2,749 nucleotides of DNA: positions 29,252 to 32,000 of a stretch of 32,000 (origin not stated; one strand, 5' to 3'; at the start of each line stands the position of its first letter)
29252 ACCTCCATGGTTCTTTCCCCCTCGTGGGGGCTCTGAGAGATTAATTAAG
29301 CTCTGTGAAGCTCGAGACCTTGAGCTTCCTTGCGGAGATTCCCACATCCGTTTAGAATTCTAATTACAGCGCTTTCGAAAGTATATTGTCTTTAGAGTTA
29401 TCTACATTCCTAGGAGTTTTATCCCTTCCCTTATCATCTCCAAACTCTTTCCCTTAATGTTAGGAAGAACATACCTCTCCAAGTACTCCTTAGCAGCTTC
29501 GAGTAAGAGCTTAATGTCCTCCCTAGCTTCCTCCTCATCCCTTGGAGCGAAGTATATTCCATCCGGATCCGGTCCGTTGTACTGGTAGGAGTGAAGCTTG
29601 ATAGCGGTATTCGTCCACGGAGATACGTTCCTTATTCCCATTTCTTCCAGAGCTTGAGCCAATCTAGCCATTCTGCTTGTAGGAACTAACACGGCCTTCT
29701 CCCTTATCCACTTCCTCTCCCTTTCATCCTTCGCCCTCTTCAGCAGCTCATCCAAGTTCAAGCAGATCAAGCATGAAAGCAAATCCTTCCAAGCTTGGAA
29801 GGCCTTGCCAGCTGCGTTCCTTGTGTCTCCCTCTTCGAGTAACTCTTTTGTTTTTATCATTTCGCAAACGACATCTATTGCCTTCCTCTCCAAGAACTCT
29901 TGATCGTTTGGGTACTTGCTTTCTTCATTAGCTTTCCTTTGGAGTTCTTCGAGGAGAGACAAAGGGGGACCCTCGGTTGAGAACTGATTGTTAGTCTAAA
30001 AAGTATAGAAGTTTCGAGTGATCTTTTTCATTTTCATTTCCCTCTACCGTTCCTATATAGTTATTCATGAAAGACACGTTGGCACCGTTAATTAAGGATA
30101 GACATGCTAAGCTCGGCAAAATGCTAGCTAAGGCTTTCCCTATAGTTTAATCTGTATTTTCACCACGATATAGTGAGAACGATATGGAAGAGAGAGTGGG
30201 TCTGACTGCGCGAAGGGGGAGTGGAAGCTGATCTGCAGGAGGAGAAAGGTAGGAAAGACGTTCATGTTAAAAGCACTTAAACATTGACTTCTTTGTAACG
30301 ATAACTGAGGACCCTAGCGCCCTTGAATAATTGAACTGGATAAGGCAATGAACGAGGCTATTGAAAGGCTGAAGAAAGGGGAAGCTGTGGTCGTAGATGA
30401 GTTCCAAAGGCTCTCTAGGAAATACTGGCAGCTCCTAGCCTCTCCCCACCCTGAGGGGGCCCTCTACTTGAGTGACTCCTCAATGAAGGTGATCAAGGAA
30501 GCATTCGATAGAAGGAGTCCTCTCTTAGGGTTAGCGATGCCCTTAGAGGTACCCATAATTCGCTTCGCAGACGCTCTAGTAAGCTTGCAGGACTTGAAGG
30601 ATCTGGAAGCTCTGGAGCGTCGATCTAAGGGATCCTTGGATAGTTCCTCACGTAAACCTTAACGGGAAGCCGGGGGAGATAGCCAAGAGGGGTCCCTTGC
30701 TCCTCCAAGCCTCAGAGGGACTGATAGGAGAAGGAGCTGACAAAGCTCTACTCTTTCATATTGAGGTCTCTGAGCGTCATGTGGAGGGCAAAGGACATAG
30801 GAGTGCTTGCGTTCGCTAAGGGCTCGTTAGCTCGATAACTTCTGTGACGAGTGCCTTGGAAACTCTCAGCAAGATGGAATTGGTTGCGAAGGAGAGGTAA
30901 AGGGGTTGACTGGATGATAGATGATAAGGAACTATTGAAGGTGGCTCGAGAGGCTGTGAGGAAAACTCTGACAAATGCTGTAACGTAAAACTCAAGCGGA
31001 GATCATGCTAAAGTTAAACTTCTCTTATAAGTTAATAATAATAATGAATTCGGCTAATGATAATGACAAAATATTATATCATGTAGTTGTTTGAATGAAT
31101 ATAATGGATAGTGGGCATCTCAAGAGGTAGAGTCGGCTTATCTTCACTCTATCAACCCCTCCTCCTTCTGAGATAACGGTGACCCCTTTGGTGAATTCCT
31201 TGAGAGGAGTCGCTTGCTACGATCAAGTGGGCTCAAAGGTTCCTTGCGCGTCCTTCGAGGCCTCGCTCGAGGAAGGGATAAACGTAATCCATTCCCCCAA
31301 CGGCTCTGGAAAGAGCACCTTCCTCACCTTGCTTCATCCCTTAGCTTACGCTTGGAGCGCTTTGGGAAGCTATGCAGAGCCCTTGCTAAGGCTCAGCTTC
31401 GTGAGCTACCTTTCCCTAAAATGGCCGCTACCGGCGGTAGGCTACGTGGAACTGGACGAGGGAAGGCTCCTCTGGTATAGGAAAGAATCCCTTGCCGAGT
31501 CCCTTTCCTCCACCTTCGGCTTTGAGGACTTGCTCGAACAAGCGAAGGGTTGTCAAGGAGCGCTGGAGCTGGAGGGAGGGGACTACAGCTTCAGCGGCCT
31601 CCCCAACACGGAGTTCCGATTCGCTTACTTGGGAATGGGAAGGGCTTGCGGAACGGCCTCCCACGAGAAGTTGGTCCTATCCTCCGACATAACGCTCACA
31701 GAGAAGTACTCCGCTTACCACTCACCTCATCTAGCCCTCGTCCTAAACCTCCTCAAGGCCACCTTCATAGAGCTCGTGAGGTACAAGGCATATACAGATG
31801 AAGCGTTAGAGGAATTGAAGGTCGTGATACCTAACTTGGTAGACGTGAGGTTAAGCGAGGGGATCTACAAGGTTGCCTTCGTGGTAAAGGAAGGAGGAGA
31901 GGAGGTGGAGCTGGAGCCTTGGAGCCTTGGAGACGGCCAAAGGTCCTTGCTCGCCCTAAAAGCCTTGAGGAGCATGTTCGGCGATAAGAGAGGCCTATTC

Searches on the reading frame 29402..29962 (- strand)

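Call 74: search_protein_families(library=pfam, proteins=[window:29402-29962:-], max_evalue=0.01)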
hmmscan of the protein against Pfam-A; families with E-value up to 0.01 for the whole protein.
window:29402-29962:- (186 aa): 1 family
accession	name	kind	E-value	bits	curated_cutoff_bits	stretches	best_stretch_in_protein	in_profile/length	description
PF05942.16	PaREP1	-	1.1e-20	74.1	24.4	1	37-150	12-114/115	Archaeal PaREP1/PaREP8 family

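Call 75: search_protein_families(library=padloc, proteins=[window:29402-29962:-], max_evalue=0.01)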
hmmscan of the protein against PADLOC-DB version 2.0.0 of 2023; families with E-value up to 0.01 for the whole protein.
window:29402-29962:- (186 aa): 0 families

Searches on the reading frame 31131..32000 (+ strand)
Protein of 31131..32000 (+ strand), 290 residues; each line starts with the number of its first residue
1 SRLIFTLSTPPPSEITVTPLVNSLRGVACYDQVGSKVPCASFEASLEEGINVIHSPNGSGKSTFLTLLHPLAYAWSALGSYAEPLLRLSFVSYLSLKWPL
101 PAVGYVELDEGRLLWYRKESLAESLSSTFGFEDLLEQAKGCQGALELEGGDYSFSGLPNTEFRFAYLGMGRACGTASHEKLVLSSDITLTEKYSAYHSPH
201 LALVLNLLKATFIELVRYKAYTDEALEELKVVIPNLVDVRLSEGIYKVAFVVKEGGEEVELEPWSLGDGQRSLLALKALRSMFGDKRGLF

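Call 74: search_protein_families(library=pfam, proteins=[window:31131-32000:+], max_evalue=0.01)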
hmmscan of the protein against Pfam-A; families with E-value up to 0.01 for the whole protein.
window:31131-32000:+ (290 aa): 1 family
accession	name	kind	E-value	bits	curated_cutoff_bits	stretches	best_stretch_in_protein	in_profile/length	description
PF13476.12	AAA_23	-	0.00037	21.6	27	1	46-68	17-39/201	AAA domain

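Call 75: search_protein_families(library=padloc, proteins=[window:31131-32000:+], max_evalue=0.01)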
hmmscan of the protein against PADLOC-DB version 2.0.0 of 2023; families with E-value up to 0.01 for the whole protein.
window:31131-32000:+ (290 aa): 10 families
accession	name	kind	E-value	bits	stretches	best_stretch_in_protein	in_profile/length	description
PDLC00250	LmuB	-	0.00083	16.1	1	40-68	19-47/582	AAA ATPase domain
PDLC03860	LmuB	-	0.0011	15.6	1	35-66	13-44/565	-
PDLC02980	AriA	-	0.0016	16.5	0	50-69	1-20/304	-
PDLC02399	Aga_REase-PNTD1-PNTD2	-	0.0018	15.3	1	189-252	145-208/463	Class I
PDLC00299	PtuA1|PtuA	-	0.002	15.2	0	226-276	308-356/535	AAA ATPase domain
PDLC03859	LmuB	-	0.0039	14.4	1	44-67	19-43/611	-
PDLC00271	PtuA1|PtuA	-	0.0049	14.5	0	42-68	17-43/421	AAA ATPase domain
PDLC00278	PtuA1|PtuA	-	0.0055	14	0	41-66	16-41/436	AAA ATPase domain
PDLC02913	ATPase_I-A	-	0.0058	13.8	0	42-66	68-92/508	-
PDLC03865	LmuB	-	0.0077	12.4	0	47-65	30-48/1007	-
